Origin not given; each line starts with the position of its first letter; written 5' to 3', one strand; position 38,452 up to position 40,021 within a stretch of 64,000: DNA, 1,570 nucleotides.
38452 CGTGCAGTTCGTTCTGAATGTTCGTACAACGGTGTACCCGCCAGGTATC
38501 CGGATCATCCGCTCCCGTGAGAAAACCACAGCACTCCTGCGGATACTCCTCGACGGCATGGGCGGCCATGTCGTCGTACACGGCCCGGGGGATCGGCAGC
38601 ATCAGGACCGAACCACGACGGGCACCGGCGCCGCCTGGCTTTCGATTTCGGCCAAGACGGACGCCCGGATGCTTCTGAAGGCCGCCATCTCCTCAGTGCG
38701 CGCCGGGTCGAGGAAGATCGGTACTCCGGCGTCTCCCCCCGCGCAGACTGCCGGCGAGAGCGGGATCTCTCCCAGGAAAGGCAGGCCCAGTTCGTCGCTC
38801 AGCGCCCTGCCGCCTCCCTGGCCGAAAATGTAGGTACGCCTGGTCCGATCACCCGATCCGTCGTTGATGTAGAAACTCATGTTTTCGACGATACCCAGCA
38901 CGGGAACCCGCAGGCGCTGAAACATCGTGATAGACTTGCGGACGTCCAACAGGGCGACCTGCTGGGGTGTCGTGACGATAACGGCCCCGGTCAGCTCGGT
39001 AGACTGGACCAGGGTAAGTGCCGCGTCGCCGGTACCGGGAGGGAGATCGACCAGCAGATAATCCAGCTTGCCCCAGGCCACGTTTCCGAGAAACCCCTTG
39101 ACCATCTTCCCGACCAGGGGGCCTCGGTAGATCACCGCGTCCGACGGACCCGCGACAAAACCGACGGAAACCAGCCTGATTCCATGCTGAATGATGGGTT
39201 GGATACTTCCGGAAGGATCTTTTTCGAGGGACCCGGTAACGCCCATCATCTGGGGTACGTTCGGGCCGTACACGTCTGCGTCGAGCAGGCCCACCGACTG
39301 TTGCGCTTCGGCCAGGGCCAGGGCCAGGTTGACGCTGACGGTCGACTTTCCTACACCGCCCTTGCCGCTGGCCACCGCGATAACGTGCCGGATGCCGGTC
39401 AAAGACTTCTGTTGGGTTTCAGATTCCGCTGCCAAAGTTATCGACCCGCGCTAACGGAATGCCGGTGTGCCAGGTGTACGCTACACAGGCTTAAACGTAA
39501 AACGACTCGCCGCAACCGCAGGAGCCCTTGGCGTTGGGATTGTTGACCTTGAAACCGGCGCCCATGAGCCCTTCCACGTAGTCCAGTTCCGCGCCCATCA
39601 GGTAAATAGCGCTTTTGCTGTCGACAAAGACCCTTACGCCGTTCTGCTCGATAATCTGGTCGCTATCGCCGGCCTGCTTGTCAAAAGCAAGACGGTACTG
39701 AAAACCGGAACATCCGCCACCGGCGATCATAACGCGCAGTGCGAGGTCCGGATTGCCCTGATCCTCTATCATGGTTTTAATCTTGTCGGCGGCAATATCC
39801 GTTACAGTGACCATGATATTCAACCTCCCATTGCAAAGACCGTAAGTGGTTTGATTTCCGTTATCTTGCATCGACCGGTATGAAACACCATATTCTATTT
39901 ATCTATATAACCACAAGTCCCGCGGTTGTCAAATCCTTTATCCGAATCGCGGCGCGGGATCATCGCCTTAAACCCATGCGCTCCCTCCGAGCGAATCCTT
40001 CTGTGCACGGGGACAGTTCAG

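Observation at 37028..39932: JAMM/MPN+ metalloprotease embedded in an Fe-S carrier / Moco-maturation operon (erpA-mrp-JAMM-xdhC)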

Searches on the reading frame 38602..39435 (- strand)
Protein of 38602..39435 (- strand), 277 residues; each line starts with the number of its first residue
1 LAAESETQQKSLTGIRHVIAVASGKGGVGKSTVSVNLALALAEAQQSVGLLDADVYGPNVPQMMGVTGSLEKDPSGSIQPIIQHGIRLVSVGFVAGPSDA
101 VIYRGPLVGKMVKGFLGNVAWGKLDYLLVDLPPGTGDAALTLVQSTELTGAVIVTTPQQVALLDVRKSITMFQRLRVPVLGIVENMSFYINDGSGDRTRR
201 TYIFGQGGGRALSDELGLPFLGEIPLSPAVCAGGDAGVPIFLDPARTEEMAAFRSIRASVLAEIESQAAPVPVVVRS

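Call 3: search_protein_families(library=pfam, proteins=[window:38602-39435:-], max_evalue=0.01)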
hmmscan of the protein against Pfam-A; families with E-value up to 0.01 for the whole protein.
window:38602-39435:- (277 aa): 8 families
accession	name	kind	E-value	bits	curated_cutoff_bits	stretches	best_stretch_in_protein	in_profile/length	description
PF10609.15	ParA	-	1.5e-90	303.4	27.1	1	15-260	2-245/246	NUBPL iron-transfer P-loop NTPase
PF01656.29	CbiA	-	4.9e-14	52.8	25.4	1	19-232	1-117/125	CobQ/CobB/MinD/ParA nucleotide binding domain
PF13614.12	AAA_31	-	3.2e-10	40.7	27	1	17-56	2-41/177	AAA domain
PF02374.21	ArsA_ATPase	-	8.7e-07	28.9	24.3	1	21-54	5-38/305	Anion-transporting ATPase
PF09140.17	MipZ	-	2.9e-06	27.2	20.7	1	17-55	1-39/262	ATPase MipZ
PF07015.17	VirC1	-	0.0021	17.9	24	1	18-55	3-40/231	VirC1 protein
PF13481.12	AAA_25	-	0.0022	18.1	27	1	16-49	32-65/195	AAA domain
PF00142.24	Fer4_NifH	-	0.0025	17.8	25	1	23-51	6-34/271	4Fe-4S iron sulfur cluster binding proteins, NifH/frxC family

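Call 4: search_protein_families(library=ncbifam, proteins=[window:38602-39435:-], max_evalue=0.01)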
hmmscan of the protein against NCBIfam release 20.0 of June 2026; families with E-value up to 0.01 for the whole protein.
window:38602-39435:- (277 aa): 26 families (the best 25 are shown)
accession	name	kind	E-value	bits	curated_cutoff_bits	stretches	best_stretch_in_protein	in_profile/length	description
NF041136.1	MrpORP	equivalog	3.6e-81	273.3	450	1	13-267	2-255/365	iron-sulfur cluster carrier protein MrpORP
NF008669.0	PRK11670.1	equivalog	2.9e-77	260.1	348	1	8-272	99-361/369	iron-sulfur cluster carrier protein ApbC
TIGR01969.1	minD_arch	subfamily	3.6e-19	68.9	201.75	2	18-67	2-51/251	cell division ATPase MinD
TIGR01968.1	minD_bact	equivalog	1.9e-16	60.2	212.9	2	17-66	2-51/261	septum site-determining protein MinD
NF041546.1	ParA_partition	equivalog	1.3e-11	44.4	180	1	18-54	1-37/203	ParA family partition ATPase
TIGR03018.1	pepcterm_TyrKin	hypoth_equivalog_domain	1.2e-09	37.8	230.65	1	10-68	29-88/207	XrtA-associated tyrosine autokinase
TIGR01007.1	eps_fam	subfamily_domain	3e-09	36.7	108.05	1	17-60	18-61/204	polysaccharide biosynthesis tyrosine autokinase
NF047398.1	AAA_KGGVGR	domain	4.3e-09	37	90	1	17-66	3-52/190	KGGVGR-motif variant AAA ATPase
TIGR03815.1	CpaE_hom_Actino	equivalog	1.3e-07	31.1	154.45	1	17-59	112-154/340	septum site-determining protein Ssd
TIGR03371.1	cellulose_yhjQ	equivalog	1.2e-06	28.2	157.85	1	17-54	2-39/246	cellulose biosynthesis protein BcsQ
NF008079.0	PRK10818.1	equivalog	3.4e-06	26.6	508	1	17-79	3-65/270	septum site-determining protein MinD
NF053622.1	ATPseBagAMYCTU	equivalog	1.3e-05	24.8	400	1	19-51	9-41/325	ATPase BagA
TIGR03029.1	EpsG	equivalog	5.7e-05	22.4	313.8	1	15-66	102-153/274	chain length determinant protein tyrosine kinase EpsG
TIGR00345.1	GET3_arsA_TRC40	subfamily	8.4e-05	22.2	135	1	23-54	3-34/299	TRC40/GET3/ArsA family transport-energizing ATPase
TIGR04291.1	arsen_driv_ArsA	equivalog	0.0002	20.2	650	1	21-54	324-357/565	arsenical pump-driving ATPase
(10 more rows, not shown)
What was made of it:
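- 38602..39435 (-): Mrp/NBP35-family P-loop ATPase, 277 aa from the TTG at 39435 or 266 aa from the TTG at 39402. It has no N-terminal DUF59 and no CxxC motif. A single clade-conserved Cys lies in 'VCAGGD'. ApbC and MrpORP equivalogs score below their cutoffs (calls 3, 4).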

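Call 37: search_solved_structures(query=window:38605-39435:-, max_evalue=1e-20, show_alignments=3)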
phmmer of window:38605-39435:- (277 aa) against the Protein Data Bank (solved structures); distinct sequences matched with E-value up to 1e-20: 5.
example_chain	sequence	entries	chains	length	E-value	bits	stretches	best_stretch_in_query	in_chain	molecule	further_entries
8zkc_A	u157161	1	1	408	5.3e-67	229.6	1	8-272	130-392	Iron-sulfur cluster carrier protein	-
3kb1_A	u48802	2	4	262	5.3e-55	190.3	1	11-236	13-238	Nucleotide-binding protein | Iron-sulfur cluster carrier protein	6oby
2ph1_A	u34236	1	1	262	1.9e-54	188.5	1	9-237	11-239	Nucleotide-binding protein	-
6g2g_A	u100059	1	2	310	2.3e-50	175.1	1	11-230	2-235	Cytosolic Fe-S cluster assembly factor CFD1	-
3vx3_A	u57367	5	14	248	6e-29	104.9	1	11-230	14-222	ATPase involved in chromosome partitioning, ParA/MinD family, Mrp homolog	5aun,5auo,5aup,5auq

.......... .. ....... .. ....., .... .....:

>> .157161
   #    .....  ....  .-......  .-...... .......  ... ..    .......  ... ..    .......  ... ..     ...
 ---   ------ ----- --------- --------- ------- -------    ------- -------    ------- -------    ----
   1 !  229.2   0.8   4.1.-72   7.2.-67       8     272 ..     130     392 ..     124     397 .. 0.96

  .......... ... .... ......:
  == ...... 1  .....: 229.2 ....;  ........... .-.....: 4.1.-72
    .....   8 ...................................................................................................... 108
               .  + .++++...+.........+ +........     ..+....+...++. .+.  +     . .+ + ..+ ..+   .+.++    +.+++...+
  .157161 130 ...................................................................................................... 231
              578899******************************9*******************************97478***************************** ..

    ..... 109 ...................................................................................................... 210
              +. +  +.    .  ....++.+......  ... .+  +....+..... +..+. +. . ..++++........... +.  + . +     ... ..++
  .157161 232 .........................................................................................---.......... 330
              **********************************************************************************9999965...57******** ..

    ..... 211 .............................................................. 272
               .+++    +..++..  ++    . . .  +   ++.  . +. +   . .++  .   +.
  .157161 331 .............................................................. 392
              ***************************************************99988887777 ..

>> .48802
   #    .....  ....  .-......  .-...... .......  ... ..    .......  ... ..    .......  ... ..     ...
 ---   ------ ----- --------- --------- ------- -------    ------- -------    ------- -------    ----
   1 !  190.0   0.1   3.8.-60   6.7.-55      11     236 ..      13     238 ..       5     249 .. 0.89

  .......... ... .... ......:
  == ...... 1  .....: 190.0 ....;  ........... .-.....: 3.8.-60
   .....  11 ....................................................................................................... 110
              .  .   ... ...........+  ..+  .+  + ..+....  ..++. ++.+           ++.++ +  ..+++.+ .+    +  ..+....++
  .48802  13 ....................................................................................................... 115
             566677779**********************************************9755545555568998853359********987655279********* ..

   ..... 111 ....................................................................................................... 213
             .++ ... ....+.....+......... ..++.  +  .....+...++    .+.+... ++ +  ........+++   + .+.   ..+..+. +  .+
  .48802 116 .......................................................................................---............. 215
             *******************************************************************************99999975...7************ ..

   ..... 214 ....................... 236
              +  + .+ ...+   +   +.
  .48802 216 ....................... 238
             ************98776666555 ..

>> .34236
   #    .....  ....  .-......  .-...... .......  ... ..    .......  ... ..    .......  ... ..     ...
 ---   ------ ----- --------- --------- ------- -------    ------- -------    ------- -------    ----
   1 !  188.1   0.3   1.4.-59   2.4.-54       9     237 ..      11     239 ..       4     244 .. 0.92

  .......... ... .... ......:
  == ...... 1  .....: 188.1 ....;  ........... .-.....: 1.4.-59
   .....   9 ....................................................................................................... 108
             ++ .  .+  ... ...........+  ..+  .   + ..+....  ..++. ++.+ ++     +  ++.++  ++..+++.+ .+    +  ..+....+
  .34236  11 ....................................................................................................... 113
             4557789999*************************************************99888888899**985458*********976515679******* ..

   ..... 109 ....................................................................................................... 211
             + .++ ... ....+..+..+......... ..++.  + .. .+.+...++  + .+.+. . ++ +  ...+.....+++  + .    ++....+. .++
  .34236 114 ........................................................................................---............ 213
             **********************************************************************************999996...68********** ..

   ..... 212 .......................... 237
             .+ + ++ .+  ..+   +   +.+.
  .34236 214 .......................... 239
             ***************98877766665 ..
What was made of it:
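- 38602..39435 (-): Alignment to solved Mrp/ApbC chains shows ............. in place of ENMS..C..CG (call 37).
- On Mrp/ApbC/Nbp35 Fe-S carrier: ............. in place of ENMS..C..CG when aligned to 8zkc, 3kb1 and 2ph1 (call 37).
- Closest known: ApbC/Mrp/Nbp35 Fe-S carrier ATPases. Same: 229 bits to the chain of PDB 8zkc, deposited as 'iron-sulfur cluster carrier protein' (call 37).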

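Call 55: search_protein_representatives(protein=window:38605-39435:-)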
Query: 277 residues. Proteins with E-value up to 0.001 (for the whole library): 22501; up to 1e-10: 10745; up to 1e-30: 3303. The best 150 are listed.
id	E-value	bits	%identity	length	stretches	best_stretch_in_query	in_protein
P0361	1.3e-104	366.1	45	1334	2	3-269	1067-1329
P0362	1.2e-86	307.2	38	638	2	3-244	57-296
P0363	2.5e-84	299.6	69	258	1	18-221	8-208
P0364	4.8e-79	282.3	52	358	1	11-272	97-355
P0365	6.6e-78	278.5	38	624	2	10-265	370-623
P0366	5.2e-77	275.6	52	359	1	9-269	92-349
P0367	2.8e-76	273.2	56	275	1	12-256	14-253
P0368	4.7e-76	272.5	55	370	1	11-257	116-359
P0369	2.8e-75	269.9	52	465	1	13-263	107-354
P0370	8.3e-75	268.4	50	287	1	4-268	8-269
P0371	1.4e-74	267.6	51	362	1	5-268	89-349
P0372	1.8e-74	267.3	51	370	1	9-273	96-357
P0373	3.6e-74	266.3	48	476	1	5-265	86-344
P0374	6.1e-74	265.5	50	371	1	13-269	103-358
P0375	9.0e-74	265.0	48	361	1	4-266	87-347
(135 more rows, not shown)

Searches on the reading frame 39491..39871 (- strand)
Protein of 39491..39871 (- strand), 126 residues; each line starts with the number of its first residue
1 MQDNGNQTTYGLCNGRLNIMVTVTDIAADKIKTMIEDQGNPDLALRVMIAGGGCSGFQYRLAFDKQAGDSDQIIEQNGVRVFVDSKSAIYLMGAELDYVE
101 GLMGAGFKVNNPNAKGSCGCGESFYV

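Call 3: search_protein_families(library=pfam, proteins=[window:39491-39871:-], max_evalue=0.01)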
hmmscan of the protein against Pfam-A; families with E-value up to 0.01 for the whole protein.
window:39491-39871:- (126 aa): 1 family
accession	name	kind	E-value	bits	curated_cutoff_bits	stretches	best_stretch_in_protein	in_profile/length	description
PF01521.26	Fe-S_biosyn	-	2.6e-23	82.8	26.3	1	21-122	3-110/110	Iron-sulphur cluster biosynthesis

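Call 4: search_protein_families(library=ncbifam, proteins=[window:39491-39871:-], max_evalue=0.01)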
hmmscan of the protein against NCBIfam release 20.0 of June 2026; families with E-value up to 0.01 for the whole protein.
window:39491-39871:- (126 aa): 11 families
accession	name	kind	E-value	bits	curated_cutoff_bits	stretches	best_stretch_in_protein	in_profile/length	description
NF010147.0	PRK13623.1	equivalog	2e-41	140.8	117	1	18-126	7-115/115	iron-sulfur cluster insertion protein ErpA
TIGR00049.1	TIGR00049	subfamily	7.8e-39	132.1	58.8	1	21-125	1-105/106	iron-sulfur cluster assembly accessory protein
TIGR02011.1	IscA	equivalog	1.1e-29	102.7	150.6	1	21-126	1-105/105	iron-sulfur cluster assembly protein IscA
TIGR01997.1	sufA_proteo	equivalog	1e-27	96.4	136.2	1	20-125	2-106/107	Fe-S cluster assembly scaffold SufA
NF007049.0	PRK09502.1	equivalog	7e-27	93.7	181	1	21-126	3-107/107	iron-sulfur cluster assembly protein IscA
NF007050.0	PRK09504.1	equivalog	6.8e-22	77.8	161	1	21-126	18-122/122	Fe-S cluster assembly scaffold SufA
NF038090.1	IscA_HesB_Se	subfamily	1.5e-14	54.1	85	1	20-121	1-100/101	IscA/HesB family protein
TIGR03341.1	YhgI_GntY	equivalog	2.5e-10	40.4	269.35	1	21-115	1-96/190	Fe-S biogenesis protein NfuA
NF008392.0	PRK11190.1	equivalog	1.2e-07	31.8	268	1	20-115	1-97/192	Fe-S biogenesis protein NfuA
TIGR01911.1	HesB_rel_seleno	subfamily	1.7e-06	28.6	66.35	1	20-109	3-91/92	HesB-like protein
NF033940.1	ErpA_rel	equivalog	0.00012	22.2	65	1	20-85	3-70/95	ErpA-related iron-sulfur cluster insertion protein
